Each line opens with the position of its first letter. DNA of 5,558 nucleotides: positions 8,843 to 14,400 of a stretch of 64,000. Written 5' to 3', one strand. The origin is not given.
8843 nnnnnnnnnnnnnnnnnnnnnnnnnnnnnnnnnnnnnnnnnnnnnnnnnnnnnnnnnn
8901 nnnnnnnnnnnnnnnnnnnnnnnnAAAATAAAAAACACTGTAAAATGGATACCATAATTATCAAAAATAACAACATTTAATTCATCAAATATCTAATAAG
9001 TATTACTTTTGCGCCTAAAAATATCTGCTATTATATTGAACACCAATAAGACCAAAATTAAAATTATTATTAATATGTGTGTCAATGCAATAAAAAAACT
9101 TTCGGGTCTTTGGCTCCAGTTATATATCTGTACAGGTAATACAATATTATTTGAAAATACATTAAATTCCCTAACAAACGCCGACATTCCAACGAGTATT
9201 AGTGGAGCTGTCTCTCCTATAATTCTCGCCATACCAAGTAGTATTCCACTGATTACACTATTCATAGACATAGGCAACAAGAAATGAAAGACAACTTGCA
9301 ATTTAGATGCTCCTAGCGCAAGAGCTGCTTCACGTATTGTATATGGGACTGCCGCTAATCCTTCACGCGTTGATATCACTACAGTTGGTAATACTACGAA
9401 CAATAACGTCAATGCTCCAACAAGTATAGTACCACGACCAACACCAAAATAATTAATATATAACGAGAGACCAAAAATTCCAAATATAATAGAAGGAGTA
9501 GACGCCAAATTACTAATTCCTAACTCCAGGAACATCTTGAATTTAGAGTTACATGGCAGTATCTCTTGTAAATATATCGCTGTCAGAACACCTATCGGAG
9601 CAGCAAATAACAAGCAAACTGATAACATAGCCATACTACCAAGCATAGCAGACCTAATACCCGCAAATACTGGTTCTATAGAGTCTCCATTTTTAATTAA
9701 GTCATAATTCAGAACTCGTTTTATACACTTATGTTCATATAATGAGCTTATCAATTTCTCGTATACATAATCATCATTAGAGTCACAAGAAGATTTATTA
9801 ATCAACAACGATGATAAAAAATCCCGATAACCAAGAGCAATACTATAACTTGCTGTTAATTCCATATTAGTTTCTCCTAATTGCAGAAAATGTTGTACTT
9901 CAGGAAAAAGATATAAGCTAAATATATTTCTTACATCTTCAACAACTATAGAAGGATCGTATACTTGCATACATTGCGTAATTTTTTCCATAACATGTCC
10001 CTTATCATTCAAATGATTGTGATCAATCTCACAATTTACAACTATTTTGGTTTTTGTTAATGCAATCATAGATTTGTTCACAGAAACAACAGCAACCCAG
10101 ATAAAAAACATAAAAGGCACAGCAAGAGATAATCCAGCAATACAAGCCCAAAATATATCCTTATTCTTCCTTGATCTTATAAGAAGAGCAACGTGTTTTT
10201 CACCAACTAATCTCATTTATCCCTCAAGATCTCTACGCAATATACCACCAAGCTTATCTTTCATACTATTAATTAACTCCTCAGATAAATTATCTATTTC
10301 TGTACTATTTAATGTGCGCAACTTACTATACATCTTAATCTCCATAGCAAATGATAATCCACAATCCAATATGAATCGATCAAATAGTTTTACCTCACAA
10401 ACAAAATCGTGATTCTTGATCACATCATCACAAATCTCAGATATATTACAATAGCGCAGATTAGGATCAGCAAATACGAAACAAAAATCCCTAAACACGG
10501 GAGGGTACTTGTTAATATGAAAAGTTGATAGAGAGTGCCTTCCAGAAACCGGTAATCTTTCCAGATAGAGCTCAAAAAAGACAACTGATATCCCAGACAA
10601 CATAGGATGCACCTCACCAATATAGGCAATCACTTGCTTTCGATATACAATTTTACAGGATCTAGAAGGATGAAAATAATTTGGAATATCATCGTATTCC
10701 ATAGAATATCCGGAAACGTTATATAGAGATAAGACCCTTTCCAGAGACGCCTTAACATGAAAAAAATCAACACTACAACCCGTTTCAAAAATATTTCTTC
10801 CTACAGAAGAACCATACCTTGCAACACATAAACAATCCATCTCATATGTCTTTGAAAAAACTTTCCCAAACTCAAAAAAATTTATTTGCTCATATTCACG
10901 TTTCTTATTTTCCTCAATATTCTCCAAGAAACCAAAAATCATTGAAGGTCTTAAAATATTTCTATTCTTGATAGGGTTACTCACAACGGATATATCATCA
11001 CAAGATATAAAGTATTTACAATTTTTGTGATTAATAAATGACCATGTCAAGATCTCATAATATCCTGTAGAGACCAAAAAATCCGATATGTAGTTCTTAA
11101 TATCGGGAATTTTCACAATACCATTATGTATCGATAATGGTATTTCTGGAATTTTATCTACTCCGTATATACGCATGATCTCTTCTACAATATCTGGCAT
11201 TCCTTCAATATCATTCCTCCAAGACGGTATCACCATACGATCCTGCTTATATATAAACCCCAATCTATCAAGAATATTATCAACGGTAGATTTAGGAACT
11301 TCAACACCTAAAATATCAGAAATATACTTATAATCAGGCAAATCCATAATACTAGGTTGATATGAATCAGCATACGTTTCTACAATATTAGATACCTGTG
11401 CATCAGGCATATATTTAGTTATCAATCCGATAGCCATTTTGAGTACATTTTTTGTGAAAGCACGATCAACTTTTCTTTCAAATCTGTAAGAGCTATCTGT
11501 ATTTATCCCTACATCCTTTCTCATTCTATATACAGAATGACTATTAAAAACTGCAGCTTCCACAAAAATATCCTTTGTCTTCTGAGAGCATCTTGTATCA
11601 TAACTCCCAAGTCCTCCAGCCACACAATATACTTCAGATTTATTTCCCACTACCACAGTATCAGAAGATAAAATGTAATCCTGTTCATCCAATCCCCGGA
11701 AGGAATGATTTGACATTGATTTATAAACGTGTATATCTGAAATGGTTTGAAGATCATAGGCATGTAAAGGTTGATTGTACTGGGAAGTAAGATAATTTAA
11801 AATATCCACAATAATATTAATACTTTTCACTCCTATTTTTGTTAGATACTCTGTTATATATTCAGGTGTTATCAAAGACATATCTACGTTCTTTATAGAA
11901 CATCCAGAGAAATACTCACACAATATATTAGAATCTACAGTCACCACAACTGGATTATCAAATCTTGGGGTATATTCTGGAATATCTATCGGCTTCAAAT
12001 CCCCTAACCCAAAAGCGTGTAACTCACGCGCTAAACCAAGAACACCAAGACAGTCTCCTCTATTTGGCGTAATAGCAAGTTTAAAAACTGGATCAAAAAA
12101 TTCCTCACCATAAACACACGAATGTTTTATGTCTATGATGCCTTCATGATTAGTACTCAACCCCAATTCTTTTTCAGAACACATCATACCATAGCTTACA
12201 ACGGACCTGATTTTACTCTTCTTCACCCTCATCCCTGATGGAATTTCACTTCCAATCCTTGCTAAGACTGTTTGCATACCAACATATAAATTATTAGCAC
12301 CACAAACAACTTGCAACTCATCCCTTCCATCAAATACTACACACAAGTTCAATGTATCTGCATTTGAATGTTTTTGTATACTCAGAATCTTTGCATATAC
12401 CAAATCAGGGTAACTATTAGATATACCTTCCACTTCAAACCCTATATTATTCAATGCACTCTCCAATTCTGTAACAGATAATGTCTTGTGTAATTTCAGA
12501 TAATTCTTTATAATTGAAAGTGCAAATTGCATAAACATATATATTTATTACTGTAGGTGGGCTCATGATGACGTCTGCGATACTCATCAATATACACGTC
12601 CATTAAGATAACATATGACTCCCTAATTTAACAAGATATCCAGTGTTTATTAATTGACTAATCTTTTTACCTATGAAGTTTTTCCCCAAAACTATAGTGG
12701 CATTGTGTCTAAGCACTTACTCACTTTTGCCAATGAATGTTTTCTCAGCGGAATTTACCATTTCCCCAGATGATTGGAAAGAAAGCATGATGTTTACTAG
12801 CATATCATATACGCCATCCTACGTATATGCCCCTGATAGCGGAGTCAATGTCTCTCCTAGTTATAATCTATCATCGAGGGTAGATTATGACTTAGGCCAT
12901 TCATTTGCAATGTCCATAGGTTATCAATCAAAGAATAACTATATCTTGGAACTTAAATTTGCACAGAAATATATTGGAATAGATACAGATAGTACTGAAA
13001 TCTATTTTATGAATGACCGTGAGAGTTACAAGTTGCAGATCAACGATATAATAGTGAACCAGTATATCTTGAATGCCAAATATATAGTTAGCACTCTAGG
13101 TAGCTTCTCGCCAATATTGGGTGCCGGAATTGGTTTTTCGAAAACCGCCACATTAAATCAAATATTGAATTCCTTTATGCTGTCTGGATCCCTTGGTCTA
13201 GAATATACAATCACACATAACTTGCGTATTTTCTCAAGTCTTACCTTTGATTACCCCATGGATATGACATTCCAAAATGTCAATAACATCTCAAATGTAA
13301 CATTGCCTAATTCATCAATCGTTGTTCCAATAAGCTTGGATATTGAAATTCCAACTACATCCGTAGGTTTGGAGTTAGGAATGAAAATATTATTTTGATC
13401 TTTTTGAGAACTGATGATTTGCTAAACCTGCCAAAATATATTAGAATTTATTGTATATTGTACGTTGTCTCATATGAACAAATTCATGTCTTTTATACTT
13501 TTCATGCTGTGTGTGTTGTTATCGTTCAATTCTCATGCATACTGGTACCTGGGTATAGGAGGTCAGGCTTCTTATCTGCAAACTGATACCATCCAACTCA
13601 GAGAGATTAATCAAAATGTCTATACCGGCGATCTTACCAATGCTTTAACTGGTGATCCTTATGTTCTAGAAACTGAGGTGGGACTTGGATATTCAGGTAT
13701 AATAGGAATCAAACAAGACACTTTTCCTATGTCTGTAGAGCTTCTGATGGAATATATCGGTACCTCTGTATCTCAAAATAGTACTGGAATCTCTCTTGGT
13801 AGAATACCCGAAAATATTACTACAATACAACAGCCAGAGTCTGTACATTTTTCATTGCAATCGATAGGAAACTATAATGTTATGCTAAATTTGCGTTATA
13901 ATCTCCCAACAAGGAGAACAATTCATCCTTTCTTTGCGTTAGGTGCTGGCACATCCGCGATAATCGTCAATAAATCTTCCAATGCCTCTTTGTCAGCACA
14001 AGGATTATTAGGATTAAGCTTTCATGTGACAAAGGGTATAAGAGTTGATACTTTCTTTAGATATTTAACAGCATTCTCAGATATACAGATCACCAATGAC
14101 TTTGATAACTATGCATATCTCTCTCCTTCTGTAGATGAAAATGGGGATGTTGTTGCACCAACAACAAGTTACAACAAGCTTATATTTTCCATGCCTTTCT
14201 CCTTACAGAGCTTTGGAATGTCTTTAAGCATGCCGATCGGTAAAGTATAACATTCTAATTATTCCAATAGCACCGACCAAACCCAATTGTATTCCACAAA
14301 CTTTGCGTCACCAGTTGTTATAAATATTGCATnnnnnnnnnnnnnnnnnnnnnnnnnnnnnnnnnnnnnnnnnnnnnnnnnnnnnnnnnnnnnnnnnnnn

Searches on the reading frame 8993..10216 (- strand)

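Call 57: search_protein_families(library=pfam, proteins=[window:8993-10216:-], max_evalue=0.01)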
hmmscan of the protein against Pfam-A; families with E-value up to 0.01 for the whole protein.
window:8993-10216:- (407 aa): 1 family
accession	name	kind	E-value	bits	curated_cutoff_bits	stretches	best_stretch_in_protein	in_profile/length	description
PF00528.27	BPD_transp_1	-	3.3e-14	53.5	26.4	1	207-403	3-181/184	Binding-protein-dependent transport system inner membrane component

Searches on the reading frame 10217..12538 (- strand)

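Call 57: search_protein_families(library=pfam, proteins=[window:10217-12538:-], max_evalue=0.01)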
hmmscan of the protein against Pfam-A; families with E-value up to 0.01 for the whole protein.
window:10217-12538:- (773 aa): 5 families
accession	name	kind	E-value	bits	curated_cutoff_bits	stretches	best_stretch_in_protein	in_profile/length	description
PF03483.22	B3_4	-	1.8e-45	155.1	29.3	1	207-376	2-172/174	B3/4 domain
PF17759.6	tRNA_synthFbeta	-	2.4e-33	115.9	22.4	1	480-646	21-196/214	Phenylalanyl tRNA synthetase beta chain CLM domain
PF03484.21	B5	-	7.3e-16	58.6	28.6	1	403-459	5-66/67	tRNA synthetase B5 domain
PF01588.26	tRNA_bind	-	7.5e-15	55.2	27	1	47-145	2-95/96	Putative tRNA binding domain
PF03147.19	FDX-ACB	-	4e-07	30.8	31.1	1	677-768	2-94/94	Ferredoxin-fold anticodon binding domain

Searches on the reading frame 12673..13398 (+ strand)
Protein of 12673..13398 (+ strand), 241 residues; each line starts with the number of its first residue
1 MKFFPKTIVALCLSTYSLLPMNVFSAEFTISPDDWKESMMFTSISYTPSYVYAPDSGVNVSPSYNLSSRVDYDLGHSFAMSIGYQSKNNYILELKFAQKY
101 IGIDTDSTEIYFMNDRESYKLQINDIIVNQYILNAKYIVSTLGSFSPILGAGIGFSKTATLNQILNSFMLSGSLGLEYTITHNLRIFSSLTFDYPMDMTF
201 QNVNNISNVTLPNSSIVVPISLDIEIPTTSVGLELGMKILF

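Call 57: search_protein_families(library=pfam, proteins=[window:12673-13398:+], max_evalue=0.01)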
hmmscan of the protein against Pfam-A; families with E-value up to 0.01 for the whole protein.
window:12673-13398:+ (241 aa): 1 family
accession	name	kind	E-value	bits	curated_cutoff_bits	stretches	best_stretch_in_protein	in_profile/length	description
PF01617.23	Surface_Ag_2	-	3.4e-10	40.3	22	1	41-241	54-247/247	Surface antigen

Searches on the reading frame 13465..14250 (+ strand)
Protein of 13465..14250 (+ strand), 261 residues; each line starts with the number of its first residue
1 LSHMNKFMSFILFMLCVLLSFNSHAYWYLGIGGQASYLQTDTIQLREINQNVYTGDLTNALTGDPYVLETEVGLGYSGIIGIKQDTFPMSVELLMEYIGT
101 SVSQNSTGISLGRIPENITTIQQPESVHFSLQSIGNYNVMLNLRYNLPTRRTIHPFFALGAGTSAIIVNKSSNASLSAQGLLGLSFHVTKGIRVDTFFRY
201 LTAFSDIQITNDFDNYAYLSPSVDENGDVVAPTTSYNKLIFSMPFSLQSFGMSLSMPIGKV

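Call 57: search_protein_families(library=pfam, proteins=[window:13465-14250:+], max_evalue=0.01)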
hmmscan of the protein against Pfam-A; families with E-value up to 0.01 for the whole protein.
window:13465-14250:+ (261 aa): 2 families
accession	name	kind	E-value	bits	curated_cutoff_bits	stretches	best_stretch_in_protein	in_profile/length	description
PF01617.23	Surface_Ag_2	-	2.2e-07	31.1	22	1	73-197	68-197/247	Surface antigen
PF13505.12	OMP_b-brl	-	6.9e-06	26.8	28.7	1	88-215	57-164/175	Outer membrane protein beta-barrel domain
